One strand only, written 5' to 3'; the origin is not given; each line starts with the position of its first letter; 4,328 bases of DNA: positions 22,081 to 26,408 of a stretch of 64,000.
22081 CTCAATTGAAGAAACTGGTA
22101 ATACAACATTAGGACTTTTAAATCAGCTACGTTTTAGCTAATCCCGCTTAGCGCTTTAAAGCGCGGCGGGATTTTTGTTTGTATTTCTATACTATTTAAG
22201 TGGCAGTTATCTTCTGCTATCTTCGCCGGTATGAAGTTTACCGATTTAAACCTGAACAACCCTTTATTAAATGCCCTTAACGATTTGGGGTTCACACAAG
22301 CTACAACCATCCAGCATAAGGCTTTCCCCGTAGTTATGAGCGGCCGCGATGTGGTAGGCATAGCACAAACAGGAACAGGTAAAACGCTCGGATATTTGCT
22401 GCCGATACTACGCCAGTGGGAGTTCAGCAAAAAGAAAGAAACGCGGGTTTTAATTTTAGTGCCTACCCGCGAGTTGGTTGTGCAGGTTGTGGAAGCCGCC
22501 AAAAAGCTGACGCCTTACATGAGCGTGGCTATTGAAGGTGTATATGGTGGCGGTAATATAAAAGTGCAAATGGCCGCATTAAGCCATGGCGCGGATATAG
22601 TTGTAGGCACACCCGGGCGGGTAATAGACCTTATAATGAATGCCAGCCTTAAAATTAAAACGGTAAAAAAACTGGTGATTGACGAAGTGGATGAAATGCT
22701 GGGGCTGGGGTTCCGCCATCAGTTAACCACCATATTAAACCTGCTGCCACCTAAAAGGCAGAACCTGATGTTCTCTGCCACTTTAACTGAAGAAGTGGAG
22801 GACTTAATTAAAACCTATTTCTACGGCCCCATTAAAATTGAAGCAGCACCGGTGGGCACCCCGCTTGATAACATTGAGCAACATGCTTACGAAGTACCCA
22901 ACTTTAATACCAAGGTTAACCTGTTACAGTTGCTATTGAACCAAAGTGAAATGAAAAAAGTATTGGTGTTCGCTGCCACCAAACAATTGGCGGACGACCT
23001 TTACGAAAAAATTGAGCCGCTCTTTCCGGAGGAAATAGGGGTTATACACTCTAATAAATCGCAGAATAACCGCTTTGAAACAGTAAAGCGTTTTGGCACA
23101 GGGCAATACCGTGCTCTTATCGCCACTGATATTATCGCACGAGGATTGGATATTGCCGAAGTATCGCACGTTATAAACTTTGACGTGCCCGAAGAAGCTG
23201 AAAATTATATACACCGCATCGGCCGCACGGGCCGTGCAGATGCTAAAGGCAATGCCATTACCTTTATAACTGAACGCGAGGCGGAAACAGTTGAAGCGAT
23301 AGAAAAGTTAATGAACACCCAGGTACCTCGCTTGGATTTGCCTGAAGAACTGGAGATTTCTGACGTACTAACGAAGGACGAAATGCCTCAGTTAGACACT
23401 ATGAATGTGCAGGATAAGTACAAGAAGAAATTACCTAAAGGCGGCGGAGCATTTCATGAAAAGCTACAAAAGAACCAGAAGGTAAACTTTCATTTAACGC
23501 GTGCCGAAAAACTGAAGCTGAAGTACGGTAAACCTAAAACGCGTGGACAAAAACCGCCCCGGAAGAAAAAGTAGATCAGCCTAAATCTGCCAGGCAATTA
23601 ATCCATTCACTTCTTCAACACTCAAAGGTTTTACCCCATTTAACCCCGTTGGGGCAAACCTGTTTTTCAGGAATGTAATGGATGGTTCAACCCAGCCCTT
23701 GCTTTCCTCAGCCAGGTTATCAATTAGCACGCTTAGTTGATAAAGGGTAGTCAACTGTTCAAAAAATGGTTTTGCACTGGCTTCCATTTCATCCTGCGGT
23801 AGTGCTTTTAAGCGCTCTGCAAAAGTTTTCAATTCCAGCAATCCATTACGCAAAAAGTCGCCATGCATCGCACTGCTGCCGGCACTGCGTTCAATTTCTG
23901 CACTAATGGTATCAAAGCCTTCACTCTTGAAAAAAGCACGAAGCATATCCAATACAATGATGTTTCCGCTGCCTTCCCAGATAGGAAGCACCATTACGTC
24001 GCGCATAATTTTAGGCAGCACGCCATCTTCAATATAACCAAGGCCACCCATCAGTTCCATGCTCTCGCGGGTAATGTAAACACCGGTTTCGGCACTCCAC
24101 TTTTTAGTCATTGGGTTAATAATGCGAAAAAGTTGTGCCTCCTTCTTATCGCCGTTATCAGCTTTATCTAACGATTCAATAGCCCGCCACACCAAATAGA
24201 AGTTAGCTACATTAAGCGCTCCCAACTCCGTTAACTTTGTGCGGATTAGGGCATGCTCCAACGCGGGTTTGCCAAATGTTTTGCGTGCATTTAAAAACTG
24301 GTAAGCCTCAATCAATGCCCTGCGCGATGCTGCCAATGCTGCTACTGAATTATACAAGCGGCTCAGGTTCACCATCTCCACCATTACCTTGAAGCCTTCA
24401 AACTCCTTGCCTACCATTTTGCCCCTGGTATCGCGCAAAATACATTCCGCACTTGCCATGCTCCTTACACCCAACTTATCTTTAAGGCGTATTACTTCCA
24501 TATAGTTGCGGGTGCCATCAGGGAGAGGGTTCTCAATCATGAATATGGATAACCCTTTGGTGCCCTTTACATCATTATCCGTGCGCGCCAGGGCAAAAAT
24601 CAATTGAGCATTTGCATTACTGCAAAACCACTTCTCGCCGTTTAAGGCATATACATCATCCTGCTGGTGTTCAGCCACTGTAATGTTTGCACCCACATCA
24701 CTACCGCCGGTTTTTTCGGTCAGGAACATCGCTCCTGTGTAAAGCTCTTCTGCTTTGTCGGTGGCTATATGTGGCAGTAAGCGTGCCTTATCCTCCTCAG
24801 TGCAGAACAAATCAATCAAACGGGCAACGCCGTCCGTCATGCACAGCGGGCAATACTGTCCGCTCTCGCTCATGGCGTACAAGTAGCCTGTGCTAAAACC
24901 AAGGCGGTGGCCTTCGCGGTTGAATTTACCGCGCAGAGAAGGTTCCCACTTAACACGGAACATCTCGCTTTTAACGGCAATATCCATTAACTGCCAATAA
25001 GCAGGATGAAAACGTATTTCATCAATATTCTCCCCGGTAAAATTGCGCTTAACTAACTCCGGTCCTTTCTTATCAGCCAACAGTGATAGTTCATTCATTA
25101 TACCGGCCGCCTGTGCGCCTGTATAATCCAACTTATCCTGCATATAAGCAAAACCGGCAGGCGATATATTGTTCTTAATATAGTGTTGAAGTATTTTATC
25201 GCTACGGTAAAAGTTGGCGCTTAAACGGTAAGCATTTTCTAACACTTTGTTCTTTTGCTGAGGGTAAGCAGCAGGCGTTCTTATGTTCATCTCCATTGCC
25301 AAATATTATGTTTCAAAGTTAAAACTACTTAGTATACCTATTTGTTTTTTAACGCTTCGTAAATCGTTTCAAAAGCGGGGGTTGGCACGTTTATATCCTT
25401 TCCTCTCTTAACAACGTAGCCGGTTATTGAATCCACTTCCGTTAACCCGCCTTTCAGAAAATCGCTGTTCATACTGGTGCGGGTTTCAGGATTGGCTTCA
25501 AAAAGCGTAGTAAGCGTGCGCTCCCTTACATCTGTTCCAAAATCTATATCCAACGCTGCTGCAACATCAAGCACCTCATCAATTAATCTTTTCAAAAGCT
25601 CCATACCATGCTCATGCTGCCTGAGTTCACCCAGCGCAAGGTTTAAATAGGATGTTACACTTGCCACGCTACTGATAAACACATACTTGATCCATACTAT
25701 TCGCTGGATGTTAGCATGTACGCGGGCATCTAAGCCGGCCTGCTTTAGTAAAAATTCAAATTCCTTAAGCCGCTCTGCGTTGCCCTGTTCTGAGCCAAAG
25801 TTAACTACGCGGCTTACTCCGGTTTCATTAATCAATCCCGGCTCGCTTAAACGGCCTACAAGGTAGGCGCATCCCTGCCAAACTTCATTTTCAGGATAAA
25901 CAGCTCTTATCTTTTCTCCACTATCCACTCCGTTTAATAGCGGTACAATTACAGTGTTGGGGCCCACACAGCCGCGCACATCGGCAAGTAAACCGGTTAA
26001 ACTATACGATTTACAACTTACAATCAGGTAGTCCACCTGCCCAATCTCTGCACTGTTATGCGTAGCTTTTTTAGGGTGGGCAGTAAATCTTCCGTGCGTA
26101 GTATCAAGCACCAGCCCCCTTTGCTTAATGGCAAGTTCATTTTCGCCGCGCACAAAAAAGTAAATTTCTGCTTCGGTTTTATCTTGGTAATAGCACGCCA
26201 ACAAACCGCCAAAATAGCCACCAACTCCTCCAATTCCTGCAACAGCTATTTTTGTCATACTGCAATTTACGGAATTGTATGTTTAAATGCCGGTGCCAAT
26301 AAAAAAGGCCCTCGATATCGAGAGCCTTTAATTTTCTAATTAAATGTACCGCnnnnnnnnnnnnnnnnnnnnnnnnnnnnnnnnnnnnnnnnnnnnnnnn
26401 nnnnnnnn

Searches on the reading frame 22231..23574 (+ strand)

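Call 14: search_protein_families(library=pfam, proteins=[window:22231-23574:+], max_evalue=0.001)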
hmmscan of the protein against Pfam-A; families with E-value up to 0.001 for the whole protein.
window:22231-23574:+ (447 aa): 4 families
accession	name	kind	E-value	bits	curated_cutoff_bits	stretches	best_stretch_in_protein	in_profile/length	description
PF00270.35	DEAD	-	7.4e-52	175.9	26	1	25-192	1-167/167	DEAD/DEAH box helicase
PF00271.37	Helicase_C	-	1.2e-29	103.3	23.5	1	229-336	3-109/110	Helicase conserved C-terminal domain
PF04851.21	ResIII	-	9.6e-13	48.8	22.5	1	45-185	30-162/164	Type III restriction enzyme, res subunit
PF14617.12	CMS1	-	0.00052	19.9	35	0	123-151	178-206/250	U3-containing 90S pre-ribosomal complex subunit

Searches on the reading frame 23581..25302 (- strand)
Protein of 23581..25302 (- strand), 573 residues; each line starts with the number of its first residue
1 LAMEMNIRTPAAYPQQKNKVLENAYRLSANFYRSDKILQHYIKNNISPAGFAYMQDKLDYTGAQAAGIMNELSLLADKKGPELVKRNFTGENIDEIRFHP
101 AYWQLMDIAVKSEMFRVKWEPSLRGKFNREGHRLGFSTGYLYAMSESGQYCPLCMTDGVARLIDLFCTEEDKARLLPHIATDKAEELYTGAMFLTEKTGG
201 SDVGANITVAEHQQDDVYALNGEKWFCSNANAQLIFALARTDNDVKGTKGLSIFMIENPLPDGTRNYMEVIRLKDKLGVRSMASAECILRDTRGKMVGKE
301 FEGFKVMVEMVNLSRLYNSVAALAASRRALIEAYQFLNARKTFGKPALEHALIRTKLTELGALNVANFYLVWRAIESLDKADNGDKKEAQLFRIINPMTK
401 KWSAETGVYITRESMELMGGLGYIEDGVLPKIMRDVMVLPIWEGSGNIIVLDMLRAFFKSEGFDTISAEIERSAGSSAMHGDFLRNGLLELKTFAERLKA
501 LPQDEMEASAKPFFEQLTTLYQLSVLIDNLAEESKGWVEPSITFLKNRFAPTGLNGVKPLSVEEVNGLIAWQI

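Call 14: search_protein_families(library=pfam, proteins=[window:23581-25302:-], max_evalue=0.001)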
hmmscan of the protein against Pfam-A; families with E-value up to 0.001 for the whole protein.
window:23581-25302:- (573 aa): 5 families
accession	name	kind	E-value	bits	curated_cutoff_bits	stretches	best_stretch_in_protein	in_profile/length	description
PF00441.29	Acyl-CoA_dh_1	-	8.7e-28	97.8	22.4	1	302-455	2-147/150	Acyl-CoA dehydrogenase, C-terminal domain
PF18158.6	AidB_N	-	2.3e-18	67.2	22.9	1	29-163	9-135/156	Adaptive response protein AidB N-terminal domain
PF02770.24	Acyl-CoA_dh_M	-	5.7e-15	55.7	33.3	1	191-291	1-96/97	Acyl-CoA dehydrogenase, middle domain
PF08028.16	Acyl-CoA_dh_2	-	1e-05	26.3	22.7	1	319-440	4-127/134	Acyl-CoA dehydrogenase, C-terminal domain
PF22924.1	ACOX_C_alpha1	-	8.2e-05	22.9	27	1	383-456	95-167/169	Acyl-CoA oxidase, C-alpha1 domain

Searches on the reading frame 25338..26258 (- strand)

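Call 14: search_protein_families(library=pfam, proteins=[window:25338-26258:-], max_evalue=0.001)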
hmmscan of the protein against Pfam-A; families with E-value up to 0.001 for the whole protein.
window:25338-26258:- (306 aa): 2 families
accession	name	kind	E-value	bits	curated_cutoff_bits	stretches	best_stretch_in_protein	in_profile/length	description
PF02558.23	ApbA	-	2.7e-29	102.2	22.2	1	4-156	1-147/150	Ketopantoate reductase PanE/ApbA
PF08546.17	ApbA_C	-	3.5e-29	102.1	22.7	1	183-305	1-123/125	Ketopantoate reductase PanE/ApbA C terminal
